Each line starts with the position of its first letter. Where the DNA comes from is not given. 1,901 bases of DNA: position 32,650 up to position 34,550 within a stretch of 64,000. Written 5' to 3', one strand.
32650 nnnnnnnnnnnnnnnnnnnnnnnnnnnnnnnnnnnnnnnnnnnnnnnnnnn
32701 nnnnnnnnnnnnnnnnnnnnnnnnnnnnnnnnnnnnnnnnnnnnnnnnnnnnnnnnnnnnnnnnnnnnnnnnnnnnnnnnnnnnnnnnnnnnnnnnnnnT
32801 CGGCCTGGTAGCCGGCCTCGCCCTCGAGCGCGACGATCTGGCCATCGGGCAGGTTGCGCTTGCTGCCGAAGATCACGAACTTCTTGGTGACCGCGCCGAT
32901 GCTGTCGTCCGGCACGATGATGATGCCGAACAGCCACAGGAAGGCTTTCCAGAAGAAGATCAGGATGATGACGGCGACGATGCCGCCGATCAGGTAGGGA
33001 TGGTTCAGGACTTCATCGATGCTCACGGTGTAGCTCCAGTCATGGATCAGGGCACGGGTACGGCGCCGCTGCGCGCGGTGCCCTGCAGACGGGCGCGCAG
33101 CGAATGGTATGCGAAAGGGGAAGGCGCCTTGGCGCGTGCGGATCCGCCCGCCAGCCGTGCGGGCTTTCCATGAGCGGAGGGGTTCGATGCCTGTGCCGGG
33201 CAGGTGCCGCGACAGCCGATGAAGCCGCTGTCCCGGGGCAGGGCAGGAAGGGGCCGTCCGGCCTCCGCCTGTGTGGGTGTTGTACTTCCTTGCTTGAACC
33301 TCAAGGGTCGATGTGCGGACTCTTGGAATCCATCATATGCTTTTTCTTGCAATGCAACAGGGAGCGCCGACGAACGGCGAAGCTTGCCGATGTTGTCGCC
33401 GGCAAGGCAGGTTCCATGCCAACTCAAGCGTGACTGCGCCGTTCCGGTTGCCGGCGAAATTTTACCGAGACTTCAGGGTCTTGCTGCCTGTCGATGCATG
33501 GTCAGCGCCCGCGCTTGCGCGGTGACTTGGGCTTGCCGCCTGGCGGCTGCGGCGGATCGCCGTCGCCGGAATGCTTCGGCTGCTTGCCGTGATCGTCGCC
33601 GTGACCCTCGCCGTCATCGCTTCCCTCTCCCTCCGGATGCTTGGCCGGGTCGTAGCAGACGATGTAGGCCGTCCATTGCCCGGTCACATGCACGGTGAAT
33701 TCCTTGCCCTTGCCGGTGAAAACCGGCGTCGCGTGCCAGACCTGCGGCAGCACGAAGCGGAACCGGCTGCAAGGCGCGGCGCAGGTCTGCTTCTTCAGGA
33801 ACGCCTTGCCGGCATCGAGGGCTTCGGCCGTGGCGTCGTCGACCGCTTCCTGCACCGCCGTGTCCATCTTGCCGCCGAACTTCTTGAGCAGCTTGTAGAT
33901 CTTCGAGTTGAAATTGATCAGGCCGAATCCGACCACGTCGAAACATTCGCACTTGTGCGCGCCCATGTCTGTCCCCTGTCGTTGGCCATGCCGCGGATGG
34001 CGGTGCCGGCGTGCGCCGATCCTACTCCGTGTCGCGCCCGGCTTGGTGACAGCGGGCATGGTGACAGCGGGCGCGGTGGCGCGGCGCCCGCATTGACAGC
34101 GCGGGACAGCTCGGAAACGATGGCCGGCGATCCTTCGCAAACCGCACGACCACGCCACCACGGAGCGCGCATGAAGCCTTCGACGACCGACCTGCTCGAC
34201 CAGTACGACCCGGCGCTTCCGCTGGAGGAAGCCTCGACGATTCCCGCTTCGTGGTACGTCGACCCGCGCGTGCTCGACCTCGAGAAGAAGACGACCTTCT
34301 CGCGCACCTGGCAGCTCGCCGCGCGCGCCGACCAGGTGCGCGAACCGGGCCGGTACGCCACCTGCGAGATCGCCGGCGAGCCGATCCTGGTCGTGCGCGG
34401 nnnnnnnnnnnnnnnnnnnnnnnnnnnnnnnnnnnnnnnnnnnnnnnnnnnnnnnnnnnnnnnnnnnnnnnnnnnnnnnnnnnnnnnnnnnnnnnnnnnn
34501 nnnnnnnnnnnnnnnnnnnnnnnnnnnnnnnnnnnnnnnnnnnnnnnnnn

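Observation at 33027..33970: Low-GC islet with orphan Cys-containing gene between flotillin and Rieske genes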

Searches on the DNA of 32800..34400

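Call 14: search_rna_families(source=window, start=32800, end=34400, threshold=evalue, max_evalue=1)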
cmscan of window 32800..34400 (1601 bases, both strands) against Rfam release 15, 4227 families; matches with E-value up to 1: 0.
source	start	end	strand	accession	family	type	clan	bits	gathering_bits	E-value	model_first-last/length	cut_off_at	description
